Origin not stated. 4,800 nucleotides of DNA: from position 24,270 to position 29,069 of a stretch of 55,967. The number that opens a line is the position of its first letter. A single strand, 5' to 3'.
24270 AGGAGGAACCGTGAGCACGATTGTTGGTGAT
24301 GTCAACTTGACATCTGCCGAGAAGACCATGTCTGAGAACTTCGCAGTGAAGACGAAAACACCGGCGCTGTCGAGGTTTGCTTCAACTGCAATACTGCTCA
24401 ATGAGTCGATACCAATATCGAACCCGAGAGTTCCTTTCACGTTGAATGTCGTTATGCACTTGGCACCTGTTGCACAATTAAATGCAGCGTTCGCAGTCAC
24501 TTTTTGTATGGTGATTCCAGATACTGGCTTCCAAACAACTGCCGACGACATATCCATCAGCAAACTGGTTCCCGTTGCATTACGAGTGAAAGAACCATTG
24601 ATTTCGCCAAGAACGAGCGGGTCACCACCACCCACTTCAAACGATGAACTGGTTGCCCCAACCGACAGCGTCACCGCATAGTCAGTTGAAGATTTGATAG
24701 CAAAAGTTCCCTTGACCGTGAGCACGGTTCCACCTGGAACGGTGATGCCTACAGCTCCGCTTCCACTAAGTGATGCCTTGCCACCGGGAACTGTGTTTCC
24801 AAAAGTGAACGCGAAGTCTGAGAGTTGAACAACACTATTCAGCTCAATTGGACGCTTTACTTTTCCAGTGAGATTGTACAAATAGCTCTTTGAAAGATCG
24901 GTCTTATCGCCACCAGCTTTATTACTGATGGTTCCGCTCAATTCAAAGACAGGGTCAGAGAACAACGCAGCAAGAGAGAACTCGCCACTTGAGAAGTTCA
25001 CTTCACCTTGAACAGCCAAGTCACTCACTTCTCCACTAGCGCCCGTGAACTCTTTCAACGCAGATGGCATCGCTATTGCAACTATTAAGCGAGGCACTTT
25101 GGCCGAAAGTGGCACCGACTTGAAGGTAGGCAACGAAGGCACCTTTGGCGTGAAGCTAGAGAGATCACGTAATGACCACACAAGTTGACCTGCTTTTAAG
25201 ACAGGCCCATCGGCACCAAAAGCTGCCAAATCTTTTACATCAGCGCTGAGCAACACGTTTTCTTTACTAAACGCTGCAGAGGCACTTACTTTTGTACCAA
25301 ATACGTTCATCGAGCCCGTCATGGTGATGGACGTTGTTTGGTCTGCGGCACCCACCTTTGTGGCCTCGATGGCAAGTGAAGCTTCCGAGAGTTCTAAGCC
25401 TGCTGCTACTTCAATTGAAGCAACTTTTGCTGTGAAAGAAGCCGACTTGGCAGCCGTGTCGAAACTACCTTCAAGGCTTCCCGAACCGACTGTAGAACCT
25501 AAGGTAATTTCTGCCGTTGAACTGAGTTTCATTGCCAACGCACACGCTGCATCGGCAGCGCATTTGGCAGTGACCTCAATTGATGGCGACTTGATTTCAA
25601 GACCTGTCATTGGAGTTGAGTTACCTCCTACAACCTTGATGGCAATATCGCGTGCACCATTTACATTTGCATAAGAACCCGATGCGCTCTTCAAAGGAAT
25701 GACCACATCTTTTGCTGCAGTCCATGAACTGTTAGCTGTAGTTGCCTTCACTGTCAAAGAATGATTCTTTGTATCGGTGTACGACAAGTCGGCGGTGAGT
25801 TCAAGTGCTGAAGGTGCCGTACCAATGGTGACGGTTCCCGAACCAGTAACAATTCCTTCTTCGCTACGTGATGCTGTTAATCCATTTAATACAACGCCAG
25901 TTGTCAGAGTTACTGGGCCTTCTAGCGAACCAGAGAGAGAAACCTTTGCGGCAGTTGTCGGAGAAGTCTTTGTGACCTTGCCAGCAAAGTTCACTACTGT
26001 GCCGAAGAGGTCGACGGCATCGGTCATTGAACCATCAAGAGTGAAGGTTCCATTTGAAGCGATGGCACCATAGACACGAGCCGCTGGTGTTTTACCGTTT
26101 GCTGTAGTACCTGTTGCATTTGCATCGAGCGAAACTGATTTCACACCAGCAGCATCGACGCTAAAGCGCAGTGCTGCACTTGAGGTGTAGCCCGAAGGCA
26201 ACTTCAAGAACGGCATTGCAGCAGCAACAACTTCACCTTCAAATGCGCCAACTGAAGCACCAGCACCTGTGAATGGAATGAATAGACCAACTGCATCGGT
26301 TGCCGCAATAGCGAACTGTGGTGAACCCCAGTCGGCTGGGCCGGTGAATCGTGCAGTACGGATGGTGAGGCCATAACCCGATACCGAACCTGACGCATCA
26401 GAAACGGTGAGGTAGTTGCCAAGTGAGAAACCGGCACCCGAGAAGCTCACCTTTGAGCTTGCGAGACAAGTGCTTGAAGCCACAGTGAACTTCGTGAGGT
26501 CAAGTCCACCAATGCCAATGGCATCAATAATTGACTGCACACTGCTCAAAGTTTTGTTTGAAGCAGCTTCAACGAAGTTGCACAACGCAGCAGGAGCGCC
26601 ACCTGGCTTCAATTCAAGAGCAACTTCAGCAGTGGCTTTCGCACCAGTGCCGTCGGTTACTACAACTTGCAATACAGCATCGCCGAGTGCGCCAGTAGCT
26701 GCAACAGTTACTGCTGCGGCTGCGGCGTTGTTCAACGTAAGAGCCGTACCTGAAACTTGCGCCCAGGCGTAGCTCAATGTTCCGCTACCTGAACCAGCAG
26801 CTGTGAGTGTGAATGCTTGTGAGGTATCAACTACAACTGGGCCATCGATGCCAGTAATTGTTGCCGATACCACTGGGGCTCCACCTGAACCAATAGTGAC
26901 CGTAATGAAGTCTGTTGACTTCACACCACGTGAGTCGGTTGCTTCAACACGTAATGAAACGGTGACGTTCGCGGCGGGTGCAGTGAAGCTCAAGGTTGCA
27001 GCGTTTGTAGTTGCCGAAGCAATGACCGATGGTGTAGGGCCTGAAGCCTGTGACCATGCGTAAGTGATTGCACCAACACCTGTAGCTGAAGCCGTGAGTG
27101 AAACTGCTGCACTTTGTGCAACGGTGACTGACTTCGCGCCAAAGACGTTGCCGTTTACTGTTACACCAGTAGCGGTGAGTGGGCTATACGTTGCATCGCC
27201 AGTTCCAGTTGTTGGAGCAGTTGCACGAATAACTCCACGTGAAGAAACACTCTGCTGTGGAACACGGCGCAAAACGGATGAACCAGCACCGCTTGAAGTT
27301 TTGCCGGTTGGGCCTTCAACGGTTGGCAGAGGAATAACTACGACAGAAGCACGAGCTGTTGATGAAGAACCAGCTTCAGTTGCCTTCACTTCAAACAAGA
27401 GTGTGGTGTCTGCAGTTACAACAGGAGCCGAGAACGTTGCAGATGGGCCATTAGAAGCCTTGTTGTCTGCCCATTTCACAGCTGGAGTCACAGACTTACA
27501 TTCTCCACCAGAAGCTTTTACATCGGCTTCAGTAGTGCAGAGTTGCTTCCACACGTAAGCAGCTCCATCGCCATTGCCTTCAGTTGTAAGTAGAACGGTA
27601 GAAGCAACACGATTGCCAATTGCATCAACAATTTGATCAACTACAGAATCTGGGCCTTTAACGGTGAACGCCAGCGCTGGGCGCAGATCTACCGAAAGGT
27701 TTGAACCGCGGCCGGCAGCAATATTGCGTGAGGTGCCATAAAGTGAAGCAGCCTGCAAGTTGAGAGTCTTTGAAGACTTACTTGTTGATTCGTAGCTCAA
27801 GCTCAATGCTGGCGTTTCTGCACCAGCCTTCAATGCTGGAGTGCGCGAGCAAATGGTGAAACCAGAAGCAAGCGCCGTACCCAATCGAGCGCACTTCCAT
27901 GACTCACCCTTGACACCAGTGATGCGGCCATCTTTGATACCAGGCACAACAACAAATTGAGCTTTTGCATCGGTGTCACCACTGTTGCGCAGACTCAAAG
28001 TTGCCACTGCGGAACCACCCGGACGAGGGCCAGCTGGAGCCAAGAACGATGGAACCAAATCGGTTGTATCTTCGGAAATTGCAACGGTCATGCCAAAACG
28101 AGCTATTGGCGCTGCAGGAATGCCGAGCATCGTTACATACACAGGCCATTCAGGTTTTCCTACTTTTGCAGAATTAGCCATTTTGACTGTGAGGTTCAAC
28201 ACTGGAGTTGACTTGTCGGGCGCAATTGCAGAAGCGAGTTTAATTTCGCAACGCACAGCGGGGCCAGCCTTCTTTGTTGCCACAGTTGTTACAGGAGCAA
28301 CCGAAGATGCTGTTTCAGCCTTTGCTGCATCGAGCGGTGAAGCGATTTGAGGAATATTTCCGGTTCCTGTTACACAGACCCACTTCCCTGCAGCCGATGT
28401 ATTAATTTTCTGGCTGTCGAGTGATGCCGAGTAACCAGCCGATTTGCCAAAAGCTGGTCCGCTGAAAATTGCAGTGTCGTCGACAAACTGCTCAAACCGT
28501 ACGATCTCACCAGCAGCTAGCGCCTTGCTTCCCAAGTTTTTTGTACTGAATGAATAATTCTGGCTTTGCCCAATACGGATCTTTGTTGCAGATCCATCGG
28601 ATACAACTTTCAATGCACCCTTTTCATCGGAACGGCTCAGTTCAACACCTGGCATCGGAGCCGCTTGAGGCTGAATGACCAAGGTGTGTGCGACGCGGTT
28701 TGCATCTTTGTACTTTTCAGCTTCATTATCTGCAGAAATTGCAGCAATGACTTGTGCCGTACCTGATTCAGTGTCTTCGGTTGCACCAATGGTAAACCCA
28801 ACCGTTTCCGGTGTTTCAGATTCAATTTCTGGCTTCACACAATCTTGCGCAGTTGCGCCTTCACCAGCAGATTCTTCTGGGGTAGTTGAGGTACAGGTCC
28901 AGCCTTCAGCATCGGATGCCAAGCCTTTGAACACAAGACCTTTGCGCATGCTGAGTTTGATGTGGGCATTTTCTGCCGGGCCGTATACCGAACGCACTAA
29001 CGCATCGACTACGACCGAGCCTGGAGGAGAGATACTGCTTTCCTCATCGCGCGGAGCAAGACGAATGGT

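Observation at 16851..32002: Six-gene surface operon with start/stop overlaps at every junction, built around a 3,346-aa orphan protein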

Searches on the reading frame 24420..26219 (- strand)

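Call 96: search_protein_families(library=pfam, proteins=[window:24420-26219:-], max_evalue=1)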
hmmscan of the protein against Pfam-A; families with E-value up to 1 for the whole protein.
window:24420-26219:- (600 aa): 2 families
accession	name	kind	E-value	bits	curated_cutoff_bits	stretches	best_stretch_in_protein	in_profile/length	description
PF03573.19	OprD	-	0.3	10.5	25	0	5-45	41-79/394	outer membrane porin, OprD family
PF04519.19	Bactofilin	-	0.42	11.3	27.9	0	47-112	7-71/98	Polymer-forming cytoskeletal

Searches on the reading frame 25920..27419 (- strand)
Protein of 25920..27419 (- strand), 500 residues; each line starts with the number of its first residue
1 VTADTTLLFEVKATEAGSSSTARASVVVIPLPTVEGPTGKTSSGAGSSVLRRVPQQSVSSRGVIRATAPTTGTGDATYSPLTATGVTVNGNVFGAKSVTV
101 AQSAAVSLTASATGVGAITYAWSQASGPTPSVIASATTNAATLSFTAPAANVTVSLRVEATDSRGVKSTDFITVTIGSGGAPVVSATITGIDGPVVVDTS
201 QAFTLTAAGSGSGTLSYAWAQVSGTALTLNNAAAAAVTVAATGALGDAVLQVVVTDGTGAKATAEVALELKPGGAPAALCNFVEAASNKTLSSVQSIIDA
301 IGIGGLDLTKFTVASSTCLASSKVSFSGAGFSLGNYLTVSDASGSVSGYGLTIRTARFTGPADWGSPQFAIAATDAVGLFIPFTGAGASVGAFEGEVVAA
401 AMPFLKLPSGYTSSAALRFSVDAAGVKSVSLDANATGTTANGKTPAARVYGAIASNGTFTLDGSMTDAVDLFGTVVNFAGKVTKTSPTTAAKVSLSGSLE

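Call 96: search_protein_families(library=pfam, proteins=[window:25920-27419:-], max_evalue=1)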
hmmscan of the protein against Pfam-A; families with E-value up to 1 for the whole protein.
window:25920-27419:- (500 aa): 1 family
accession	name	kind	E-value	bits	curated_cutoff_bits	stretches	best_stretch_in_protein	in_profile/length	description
PF22352.2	K319L-like_PKD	-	7e-16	58.4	27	2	200-267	11-81/84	K319L-like, PKD domain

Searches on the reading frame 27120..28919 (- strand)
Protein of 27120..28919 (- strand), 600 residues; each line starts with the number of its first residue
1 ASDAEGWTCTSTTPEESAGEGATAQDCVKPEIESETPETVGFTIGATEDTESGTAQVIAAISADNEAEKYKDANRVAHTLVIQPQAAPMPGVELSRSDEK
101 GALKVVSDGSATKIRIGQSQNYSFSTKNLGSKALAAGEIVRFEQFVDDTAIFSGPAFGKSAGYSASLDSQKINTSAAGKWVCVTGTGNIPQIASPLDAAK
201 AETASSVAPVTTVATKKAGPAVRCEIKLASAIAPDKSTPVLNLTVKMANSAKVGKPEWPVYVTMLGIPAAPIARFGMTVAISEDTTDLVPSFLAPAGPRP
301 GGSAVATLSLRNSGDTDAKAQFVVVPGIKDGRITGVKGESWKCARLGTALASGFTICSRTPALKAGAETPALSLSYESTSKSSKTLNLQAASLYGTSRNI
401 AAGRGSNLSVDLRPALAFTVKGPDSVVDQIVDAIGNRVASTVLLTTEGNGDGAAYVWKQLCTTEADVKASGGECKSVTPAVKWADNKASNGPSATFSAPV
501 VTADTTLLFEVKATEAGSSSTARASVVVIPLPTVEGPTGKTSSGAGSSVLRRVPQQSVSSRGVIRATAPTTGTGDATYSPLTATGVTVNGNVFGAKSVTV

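Call 96: search_protein_families(library=pfam, proteins=[window:27120-28919:-], max_evalue=1)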
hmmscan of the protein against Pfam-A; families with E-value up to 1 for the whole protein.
window:27120-28919:- (600 aa): 1 family
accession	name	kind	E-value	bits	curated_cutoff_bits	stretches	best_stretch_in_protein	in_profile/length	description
PF22352.2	K319L-like_PKD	-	0.18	12.3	27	0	487-528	45-84/84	K319L-like, PKD domain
